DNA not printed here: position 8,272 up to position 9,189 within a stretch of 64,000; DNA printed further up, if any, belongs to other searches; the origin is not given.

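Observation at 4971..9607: pilN-pilO pair transcriptionally fused to adhesin-like surface genes, with no pilM/pilP/pilQ nearby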

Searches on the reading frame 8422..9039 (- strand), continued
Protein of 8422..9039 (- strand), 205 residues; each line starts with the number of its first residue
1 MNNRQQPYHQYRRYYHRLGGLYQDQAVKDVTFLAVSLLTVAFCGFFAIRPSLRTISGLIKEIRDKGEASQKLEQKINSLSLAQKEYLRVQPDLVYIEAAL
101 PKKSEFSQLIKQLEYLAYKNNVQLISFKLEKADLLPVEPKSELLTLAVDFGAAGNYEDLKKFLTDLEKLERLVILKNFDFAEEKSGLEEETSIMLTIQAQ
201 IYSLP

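Call 47: find_homologous_proteins(query=A7, max_evalue=0.001)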
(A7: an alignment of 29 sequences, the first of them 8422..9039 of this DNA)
Query A7 (29 sequences) (205 aa, profile of the alignment): 490 proteins with E <= 0.001 among 8000 candidates; the best 120 are listed.
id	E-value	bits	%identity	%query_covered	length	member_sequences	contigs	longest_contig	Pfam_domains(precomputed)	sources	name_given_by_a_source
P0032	8.5e-74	266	42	96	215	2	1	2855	PF04350.19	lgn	-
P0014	4.0e-73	263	41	96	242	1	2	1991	PF04350.19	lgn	-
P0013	5.9e-73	263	41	96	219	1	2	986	PF04350.19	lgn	-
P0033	1.2e-71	258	39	99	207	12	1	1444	PF04350.19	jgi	-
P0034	3.7e-71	257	40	99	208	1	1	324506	PF04350.19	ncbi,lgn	-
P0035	6.7e-71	256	43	91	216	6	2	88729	PF04350.19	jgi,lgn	-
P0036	6.7e-70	253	38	99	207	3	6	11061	PF04350.19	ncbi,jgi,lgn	-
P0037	3.3e-69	251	38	99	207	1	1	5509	PF04350.19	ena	-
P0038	5.6e-69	250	38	96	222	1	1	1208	PF04350.19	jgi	jgi:Tfp pilus assembly protein PilO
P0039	6.1e-69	250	38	96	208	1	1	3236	PF04350.19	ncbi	-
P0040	7.9e-69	249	40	96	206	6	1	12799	PF04350.19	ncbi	-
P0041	8.9e-69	249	38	99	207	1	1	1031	PF04350.19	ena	-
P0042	1.5e-68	248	31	96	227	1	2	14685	PF04350.19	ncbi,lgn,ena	ncbi:MAG: type 4a pilus biogenesis protein PilO [Patescibacteria group bacterium]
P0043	1.7e-68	248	38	99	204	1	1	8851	PF04350.19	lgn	-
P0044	2.1e-68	248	40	89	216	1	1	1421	PF04350.19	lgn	-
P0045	7.5e-68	246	39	96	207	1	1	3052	PF04350.19,PF10741.15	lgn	-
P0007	7.6e-68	246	58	88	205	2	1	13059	PF04350.19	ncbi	-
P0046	1.8e-67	245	33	95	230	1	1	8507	PF04350.19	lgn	-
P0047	3.3e-67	244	42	98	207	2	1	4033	PF04350.19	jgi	-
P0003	1.6e-66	242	65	93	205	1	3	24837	PF04350.19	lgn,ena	-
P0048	1.9e-66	241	38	95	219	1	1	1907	PF04350.19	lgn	-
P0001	9.3e-65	236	100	100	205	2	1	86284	PF04350.19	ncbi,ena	-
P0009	1.3e-64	235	55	90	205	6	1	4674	PF04350.19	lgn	-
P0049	1.6e-64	235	42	85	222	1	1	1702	PF04350.19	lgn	-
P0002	1.7e-64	235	91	100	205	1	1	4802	PF04350.19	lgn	-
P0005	1.8e-63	232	58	100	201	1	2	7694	PF04350.19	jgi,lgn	-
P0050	3.3e-63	231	34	95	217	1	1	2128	PF04350.19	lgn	-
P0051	4.8e-63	230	39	93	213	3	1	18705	PF04350.19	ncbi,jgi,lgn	-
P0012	8.9e-63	230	49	90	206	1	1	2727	PF04350.19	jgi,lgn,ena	-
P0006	1.0e-62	229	55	90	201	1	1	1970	PF04350.19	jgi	-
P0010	1.5e-62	229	52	100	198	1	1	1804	PF04350.19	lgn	-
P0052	1.7e-62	229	36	95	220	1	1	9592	PF04350.19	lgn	-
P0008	1.8e-62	229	54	92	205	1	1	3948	PF04350.19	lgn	-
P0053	3.0e-62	228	33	97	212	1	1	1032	PF04350.19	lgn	-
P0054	3.9e-62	227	35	98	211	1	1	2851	PF04350.19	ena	-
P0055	5.2e-62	227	34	95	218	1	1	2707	PF04350.19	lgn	-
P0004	9.3e-62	226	60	100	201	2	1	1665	PF04350.19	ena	-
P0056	9.5e-62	226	36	95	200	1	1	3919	PF04350.19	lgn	-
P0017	1.2e-61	226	29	98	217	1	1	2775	PF04350.19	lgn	-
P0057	1.2e-61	226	36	96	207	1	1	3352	PF04350.19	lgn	-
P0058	2.0e-61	225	30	96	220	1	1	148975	PF04350.19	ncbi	-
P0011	6.8e-61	223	52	90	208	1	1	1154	PF04350.19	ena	-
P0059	7.7e-61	223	36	95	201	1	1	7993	PF04350.19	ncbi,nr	ncbi:type 4a pilus biogenesis protein PilO [Candidatus Gottesmanbacteria bacterium]|nr:type 4a pilus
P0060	1.3e-60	222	34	95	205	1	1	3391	PF04350.19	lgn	-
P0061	2.3e-60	222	33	97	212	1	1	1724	PF04350.19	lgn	-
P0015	2.5e-60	222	31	87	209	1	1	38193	PF04350.19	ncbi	-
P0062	2.7e-60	221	36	87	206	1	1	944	PF04350.19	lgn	-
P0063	3.6e-60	221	35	90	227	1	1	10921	PF04350.19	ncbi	-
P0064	6.2e-60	220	36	88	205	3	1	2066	PF04350.19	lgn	-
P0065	1.0e-59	220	33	80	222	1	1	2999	PF04350.19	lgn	-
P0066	1.4e-59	219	34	83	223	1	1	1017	PF04350.19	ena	-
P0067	2.2e-59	218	37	80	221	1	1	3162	PF04350.19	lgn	-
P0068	2.9e-59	218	35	95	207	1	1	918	PF04350.19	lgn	-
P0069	6.7e-59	217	30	83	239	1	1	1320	PF04350.19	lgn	-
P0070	7.6e-59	217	31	96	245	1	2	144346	PF04350.19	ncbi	-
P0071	9.8e-59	216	31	84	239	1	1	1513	PF04350.19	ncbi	-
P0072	2.2e-58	215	36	99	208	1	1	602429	PF04350.19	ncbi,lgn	-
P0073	2.6e-58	215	35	81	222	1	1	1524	PF04350.19,PF10741.15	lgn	-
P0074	2.8e-58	215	30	100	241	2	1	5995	PF04350.19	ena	-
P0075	3.0e-58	215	32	96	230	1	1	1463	PF04350.19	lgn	-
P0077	7.0e-58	214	36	88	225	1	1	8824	PF04350.19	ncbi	-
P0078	1.2e-57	213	32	95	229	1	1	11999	PF04350.19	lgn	-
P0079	3.1e-57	211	35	80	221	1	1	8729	PF04350.19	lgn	-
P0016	3.6e-57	211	27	91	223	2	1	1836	PF04350.19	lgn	-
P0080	6.7e-57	210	29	98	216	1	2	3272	PF04350.19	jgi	jgi:Tfp pilus assembly protein PilO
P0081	7.8e-57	210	29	84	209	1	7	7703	PF04350.19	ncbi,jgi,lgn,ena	-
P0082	1.2e-56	210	28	86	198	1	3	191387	PF04350.19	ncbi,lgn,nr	ncbi:type 4a pilus biogenesis protein PilO [Candidatus Daviesbacteria bacterium]|nr:type 4a pilus bi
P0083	1.6e-56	209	30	98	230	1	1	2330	PF04350.19,PF10741.15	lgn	-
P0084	1.9e-56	209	30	95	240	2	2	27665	PF04350.19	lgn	-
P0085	2.9e-56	208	34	86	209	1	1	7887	PF04350.19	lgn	-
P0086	3.7e-56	208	35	98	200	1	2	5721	PF04350.19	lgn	-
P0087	5.3e-56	207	29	86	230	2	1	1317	PF04350.19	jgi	jgi:Tfp pilus assembly protein PilO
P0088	8.0e-56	207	33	82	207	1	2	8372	PF04350.19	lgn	-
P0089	1.3e-55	206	30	83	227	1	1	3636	PF04350.19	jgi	jgi:Tfp pilus assembly protein PilO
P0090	1.5e-55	206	33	94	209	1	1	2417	PF04350.19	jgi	jgi:Tfp pilus assembly protein PilO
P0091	2.7e-55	205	33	88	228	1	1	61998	PF04350.19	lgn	-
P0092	3.3e-55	205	31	98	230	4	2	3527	PF04350.19,PF10741.15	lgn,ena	-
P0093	9.5e-55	203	40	80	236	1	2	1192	PF04350.19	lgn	-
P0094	9.6e-55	203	29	99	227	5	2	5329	PF04350.19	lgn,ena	-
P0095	1.2e-54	203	30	100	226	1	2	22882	PF04350.19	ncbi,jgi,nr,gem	ncbi:hypothetical protein C4579_04740 [Candidatus Microgenomates bacterium]|nr:MAG: hypothetical pro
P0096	1.3e-54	203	30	94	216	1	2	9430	PF04350.19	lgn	-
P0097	1.7e-54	202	29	96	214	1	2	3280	PF04350.19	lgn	-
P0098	6.5e-54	201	34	96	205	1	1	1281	PF04350.19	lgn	-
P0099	6.6e-54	201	30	85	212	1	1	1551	PF04350.19,PF10741.15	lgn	-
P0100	8.6e-54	200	30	90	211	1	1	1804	PF04350.19,PF10741.15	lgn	-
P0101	2.4e-53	199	32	80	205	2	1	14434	PF04350.19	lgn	-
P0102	2.4e-53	199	29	96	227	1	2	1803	PF04350.19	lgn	-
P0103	2.8e-53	198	37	84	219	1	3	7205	PF04350.19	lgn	-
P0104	4.0e-53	198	29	61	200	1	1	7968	PF04350.19,PF10741.15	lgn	-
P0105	4.1e-53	198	30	93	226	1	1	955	PF04350.19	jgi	-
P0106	6.9e-53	197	35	99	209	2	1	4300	PF04350.19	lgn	-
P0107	1.4e-52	196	34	95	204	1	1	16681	PF04350.19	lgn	-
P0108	2.0e-52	196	30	86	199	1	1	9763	PF04350.19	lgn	-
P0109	2.4e-52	195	31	76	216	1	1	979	PF04350.19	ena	-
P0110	2.7e-52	195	24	94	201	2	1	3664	PF04350.19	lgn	-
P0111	2.7e-52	195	29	94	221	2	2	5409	PF04350.19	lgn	-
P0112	3.2e-52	195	23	98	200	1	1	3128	PF04350.19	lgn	-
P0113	4.1e-52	195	25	95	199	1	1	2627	PF04350.19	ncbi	-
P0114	4.6e-52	195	36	99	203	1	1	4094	PF04350.19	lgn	-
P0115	5.2e-52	194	30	95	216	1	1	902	PF04350.19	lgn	-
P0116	6.4e-52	194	33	86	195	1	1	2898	PF04350.19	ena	-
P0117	7.7e-52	194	33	81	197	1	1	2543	PF04350.19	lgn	-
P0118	8.2e-52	194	32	92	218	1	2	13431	PF04350.19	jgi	-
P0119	9.3e-52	193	27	86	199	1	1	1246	PF04350.19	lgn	-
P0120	1.0e-51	193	34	76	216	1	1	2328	PF04350.19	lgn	-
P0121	1.1e-51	193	27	88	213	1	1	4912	PF04350.19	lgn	-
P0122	1.1e-51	193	34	80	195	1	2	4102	PF04350.19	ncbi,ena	-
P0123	1.6e-51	193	29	96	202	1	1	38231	PF04350.19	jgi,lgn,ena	-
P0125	1.6e-51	193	23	98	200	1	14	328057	PF04350.19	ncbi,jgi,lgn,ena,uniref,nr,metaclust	ncbi:hypothetical protein A2631_04655 [Candidatus Daviesbacteria bacterium RIFCSPHIGHO2_01_FULL_44_2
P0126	2.3e-51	192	34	87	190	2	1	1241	PF04350.19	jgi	-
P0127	2.6e-51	192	31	90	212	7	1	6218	PF04350.19,PF10741.15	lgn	-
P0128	2.9e-51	192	34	80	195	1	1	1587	PF04350.19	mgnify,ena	mgnify:CR=1 FL=1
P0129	3.9e-51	191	28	94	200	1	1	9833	PF04350.19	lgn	-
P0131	5.6e-51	191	24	95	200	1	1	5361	PF04350.19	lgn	-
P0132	6.5e-51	191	25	95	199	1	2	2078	PF04350.19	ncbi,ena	-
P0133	9.6e-51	190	29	98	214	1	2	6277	PF04350.19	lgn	-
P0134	1.2e-50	190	36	95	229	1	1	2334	PF04350.19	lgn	-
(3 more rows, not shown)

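Call 66: search_protein_families(library=pfam, alignment_id=A9, max_evalue=0.00001)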
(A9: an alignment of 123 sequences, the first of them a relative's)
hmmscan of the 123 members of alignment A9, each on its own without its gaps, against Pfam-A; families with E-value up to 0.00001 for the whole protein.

A. member 1, L014:4150-4647:- (165 aa): 1 family
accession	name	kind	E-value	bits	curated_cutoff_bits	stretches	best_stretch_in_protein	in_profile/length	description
PF01025.24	GrpE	-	9.7e-33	113.6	25.8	1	11-163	3-165/165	GrpE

B. families by the number of members that match (of 123 scanned): 100 families (the first 25 are shown)
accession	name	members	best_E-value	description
PF13231.12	PMT_2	3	1.3e-13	Dolichyl-phosphate-mannose-protein mannosyltransferase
PF00171.27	Aldedh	2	5.1e-87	Aldehyde dehydrogenase family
PF00710.25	Asparaginase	2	4.9e-59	Asparaginase, N-terminal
PF00009.33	GTP_EFTU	2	2.5e-55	Elongation factor Tu GTP binding domain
PF12705.13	PDDEXK_1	2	8.2e-40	PD-(D/E)XK nuclease superfamily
PF02388.22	FemAB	2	1.8e-33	FemAB family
PF08241.18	Methyltransf_11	2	8.9e-24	Methyltransferase domain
PF13847.12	Methyltransf_31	2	1.7e-22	Methyltransferase domain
PF13649.12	Methyltransf_25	2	1.1e-21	Methyltransferase domain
PF06114.19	Peptidase_M78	2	1.5e-21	IrrE N-terminal-like domain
PF00072.30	Response_reg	2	2e-21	Response regulator receiver domain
PF01850.27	PIN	2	4.3e-17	PIN domain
PF13489.12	Methyltransf_23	2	8.3e-17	Methyltransferase domain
PF13480.13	Acetyltransf_6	2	1.8e-16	Acetyltransferase (GNAT) domain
PF08242.18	Methyltransf_12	2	1.1e-14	Methyltransferase domain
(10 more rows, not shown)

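Call 70: search_protein_families(library=pfam, proteins=[L021:12370-14940:-, L027:12353-13576:-, L022:3042-3977:-, L018:13471-14208:-, L012:15823-17526:+], max_evalue=0.0001)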
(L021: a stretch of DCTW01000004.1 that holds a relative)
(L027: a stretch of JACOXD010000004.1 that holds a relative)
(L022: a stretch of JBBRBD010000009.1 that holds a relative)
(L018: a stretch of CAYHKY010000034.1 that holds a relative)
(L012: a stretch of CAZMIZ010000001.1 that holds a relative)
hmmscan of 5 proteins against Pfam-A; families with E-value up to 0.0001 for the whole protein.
L021:12370-14940:- (856 aa): 3 families
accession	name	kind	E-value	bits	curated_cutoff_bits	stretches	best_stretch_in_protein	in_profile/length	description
PF16192.10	PMT_4TMC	-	6.4e-15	55.6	32.4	1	688-855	3-202/202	C-terminal four TMM region of protein-O-mannosyltransferase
PF13231.12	PMT_2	-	1.3e-13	51.9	26.1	2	530-671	2-151/160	Dolichyl-phosphate-mannose-protein mannosyltransferase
PF02366.24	PMT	-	2.2e-12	47.5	22.7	1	473-668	2-220/245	Dolichyl-phosphate-mannose-protein mannosyltransferase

L027:12353-13576:- (407 aa): 1 family
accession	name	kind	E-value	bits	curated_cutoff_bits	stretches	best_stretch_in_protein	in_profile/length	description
PF03816.19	LytR_cpsA_psr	-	3.9e-29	102.2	24.6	2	87-182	2-99/150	LytR_cpsA_psr family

L022:3042-3977:- (311 aa): 2 families
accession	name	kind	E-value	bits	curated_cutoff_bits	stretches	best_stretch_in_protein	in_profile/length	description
PF01556.23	DnaJ_C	-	1.1e-31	110.4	26.6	1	163-292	3-152/152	DnaJ C terminal domain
PF00226.36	DnaJ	-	6.8e-27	93.8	27.8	1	34-97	1-63/63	DnaJ domain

L018:13471-14208:- (245 aa): 1 family
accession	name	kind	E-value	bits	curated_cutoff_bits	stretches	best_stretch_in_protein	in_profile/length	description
PF00121.24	TIM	-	6.9e-52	176.8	20.1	2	24-155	2-127/245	Triosephosphate isomerase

L012:15823-17526:+ (567 aa): 0 families

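Call 81: search_protein_families(library=pfam, proteins=[L027:10821-11720:+, L028:9169-10074:+, L030:10909-11835:+, L026:10907-11617:+, L025:10879-11685:+, L021:10969-12342:+, L014:10829-12133:+], max_evalue=0.01)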
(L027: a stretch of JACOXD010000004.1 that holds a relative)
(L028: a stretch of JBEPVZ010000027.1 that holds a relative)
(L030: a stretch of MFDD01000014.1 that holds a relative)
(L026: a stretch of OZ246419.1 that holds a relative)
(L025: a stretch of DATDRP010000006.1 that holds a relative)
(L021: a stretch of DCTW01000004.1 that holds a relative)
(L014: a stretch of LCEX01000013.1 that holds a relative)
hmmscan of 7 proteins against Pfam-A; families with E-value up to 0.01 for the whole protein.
L027:10821-11720:+ (299 aa): 3 families
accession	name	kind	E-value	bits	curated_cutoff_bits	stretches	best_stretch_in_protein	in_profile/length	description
PF00404.24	Dockerin_1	-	7.6e-12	45.7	22.9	2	250-298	3-56/57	Dockerin type I domain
PF16656.11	Pur_ac_phosph_N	-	4.5e-08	34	30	1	50-132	8-93/93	Purple acid Phosphatase, N-terminal domain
PF00041.27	fn3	-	0.0091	16.6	25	0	44-117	2-67/84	Fibronectin type III domain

L028:9169-10074:+ (301 aa): 4 families
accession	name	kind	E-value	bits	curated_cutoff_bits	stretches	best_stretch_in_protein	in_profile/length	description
PF00404.24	Dockerin_1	-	1.2e-08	35.5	22.9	1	247-300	2-56/57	Dockerin type I domain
PF16656.11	Pur_ac_phosph_N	-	3.4e-06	28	30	1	41-116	7-84/93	Purple acid Phosphatase, N-terminal domain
PF13202.12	EF-hand_5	-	0.00056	19.7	25.9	0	278-293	6-21/25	EF hand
PF00041.27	fn3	-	0.003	18.2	25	1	37-110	3-67/84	Fibronectin type III domain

L030:10909-11835:+ (308 aa): 3 families
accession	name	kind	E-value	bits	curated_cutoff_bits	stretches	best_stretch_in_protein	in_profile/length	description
PF00404.24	Dockerin_1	-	5.5e-09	36.5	22.9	2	257-304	2-56/57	Dockerin type I domain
PF16656.11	Pur_ac_phosph_N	-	4.6e-07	30.7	30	1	50-130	8-93/93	Purple acid Phosphatase, N-terminal domain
PF00041.27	fn3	-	0.00014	22.4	25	1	44-127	2-78/84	Fibronectin type III domain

L026:10907-11617:+ (236 aa): 4 families
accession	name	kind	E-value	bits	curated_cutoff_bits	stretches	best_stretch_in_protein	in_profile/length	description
PF16656.11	Pur_ac_phosph_N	-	2.5e-08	34.8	30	1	41-116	1-84/93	Purple acid Phosphatase, N-terminal domain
PF00041.27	fn3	-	1.3e-07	32.2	25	1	39-107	1-68/84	Fibronectin type III domain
PF13620.12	CarboxypepD_reg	-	0.00029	21.6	32.3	0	132-171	2-43/82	Carboxypeptidase regulatory-like domain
PF24169.1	Fn3-I_PB4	-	0.0079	17.1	27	0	63-115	24-72/88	Straight fiber protein PB4 first Fn3-like domain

L025:10879-11685:+ (268 aa): 2 families
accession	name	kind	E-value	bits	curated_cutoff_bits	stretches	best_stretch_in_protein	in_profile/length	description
PF16656.11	Pur_ac_phosph_N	-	2.7e-06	28.3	30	1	51-135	3-93/93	Purple acid Phosphatase, N-terminal domain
PF00041.27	fn3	-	1.5e-05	25.5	25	1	49-119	3-68/84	Fibronectin type III domain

L021:10969-12342:+ (457 aa): 4 families
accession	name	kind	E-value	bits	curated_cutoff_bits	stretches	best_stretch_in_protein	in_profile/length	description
PF16656.11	Pur_ac_phosph_N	-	6.1e-09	36.8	30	1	45-114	6-83/93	Purple acid Phosphatase, N-terminal domain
PF19077.6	Big_13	-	5.1e-07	30.6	27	1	287-359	20-94/102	Bacterial Ig-like domain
PF00041.27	fn3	-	3.8e-06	27.4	25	1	41-110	2-67/84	Fibronectin type III domain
PF13620.12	CarboxypepD_reg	-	0.007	17.1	32.3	0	140-180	2-43/82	Carboxypeptidase regulatory-like domain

L014:10829-12133:+ (434 aa): 3 families
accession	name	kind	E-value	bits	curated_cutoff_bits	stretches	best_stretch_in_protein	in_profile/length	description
PF16656.11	Pur_ac_phosph_N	-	1.1e-07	32.7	30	1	46-121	6-83/93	Purple acid Phosphatase, N-terminal domain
PF00041.27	fn3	-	2.1e-06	28.3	25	1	41-120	1-70/84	Fibronectin type III domain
PF19077.6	Big_13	-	2.1e-05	25.4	27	1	277-340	21-82/102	Bacterial Ig-like domain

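Call 82: predict_structure(alignment_id=A11)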
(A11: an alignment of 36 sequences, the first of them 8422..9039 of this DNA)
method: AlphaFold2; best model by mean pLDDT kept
length: 205 residues; sequences in the alignment: 36
mean_pLDDT: 77.4   pTM: 0.43
mean pLDDT of the five models: 77.4, 75.5, 75.3, 74.9, 72.9
residues with pLDDT >= 90: 14; 70-90: 132; 50-70: 54; < 50: 5
segments of 3 or more residues with pLDDT < 50: 1-3
pLDDT, mean of each block of 10 residues (from residue 1): 51 64 75 89 85 81 84 88 85 68 62 88 87 62 76 90 86 84 64 85 69
secondary structure, 60 per line:
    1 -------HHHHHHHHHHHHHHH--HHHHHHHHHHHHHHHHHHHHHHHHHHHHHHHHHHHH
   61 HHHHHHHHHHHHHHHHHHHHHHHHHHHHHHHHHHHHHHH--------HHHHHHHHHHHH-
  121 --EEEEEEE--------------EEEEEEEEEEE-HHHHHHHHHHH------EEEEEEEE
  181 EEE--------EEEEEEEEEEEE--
elements in order: H8-22 H25-99 H108-119 E123-129 E144-154 H156-166 E173-183 E192-203

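Call 84: fold_search(model_id=the predicted structure, library=pdb)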
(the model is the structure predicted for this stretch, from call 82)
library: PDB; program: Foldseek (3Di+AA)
matches with E <= 10: 786; with E <= 0.001: 6
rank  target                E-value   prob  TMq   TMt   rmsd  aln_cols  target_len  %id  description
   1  3jc8_Oa               6.8e-08  1.00  0.40  0.44  15.5       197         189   18  Architectural model of the type IVa pilus machine in a piliated state (released 2016-03-16)
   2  2rjz_A                1.4e-05  1.00  0.39  0.57  11.8       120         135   19  Crystal structure of the type 4 fimbrial biogenesis protein PilO from Pseudomonas aeruginosa (released 2007-11-06)
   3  2rjz_B                2.7e-05  1.00  0.37  0.58  11.8       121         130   21  Crystal structure of the type 4 fimbrial biogenesis protein PilO from Pseudomonas aeruginosa (released 2007-11-06)
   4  5uvr                  3.8e-04  1.00  0.33  0.63   4.8        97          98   22  The core region of PilO from the type IV pilus system of Pseudomonas aeruginosa (released 2018-02-21)
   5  6lad_D                6.9e-04  1.00  0.36  0.38   4.7       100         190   12  Crystal structure of Amuc_1100 from Akkermansia muciniphila (released 2020-08-05)
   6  6kny_A                8.3e-04  1.00  0.35  0.41   4.2       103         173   14  Structure of Amuc_1100 without transmembrane region from Akkermansia muciniphila (released 2020-04-15)
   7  6lad_C                1.1e-03  1.00  0.35  0.37   4.2       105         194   12  Crystal structure of Amuc_1100 from Akkermansia muciniphila (released 2020-08-05)
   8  6laf_A                1.3e-03  1.00  0.38  0.45   4.4       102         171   12  Crystal structure of the core domain of Amuc_1100 from Akkermansia muciniphila (released 2020-08-05)
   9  6lad_A                1.8e-03  1.00  0.39  0.40   3.6       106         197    9  Crystal structure of Amuc_1100 from Akkermansia muciniphila (released 2020-08-05)
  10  6laf_B                2.2e-03  1.00  0.39  0.42   4.2       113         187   11  Crystal structure of the core domain of Amuc_1100 from Akkermansia muciniphila (released 2020-08-05)
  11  6lad_B                2.3e-03  1.00  0.37  0.41   3.5       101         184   11  Crystal structure of Amuc_1100 from Akkermansia muciniphila (released 2020-08-05)
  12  6kny_B                3.3e-03  1.00  0.33  0.35   4.7       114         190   11  Structure of Amuc_1100 without transmembrane region from Akkermansia muciniphila (released 2020-04-15)
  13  6lad_F                3.8e-03  1.00  0.34  0.38   4.7       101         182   12  Crystal structure of Amuc_1100 from Akkermansia muciniphila (released 2020-08-05)
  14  6lad_E                6.5e-03  1.00  0.37  0.40   3.9       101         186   11  Crystal structure of Amuc_1100 from Akkermansia muciniphila (released 2020-08-05)
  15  8hdr_G                2.4e-02  0.69  0.18  0.22  12.7        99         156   11  Cyanophage Pam3 neck (released 2023-02-01)
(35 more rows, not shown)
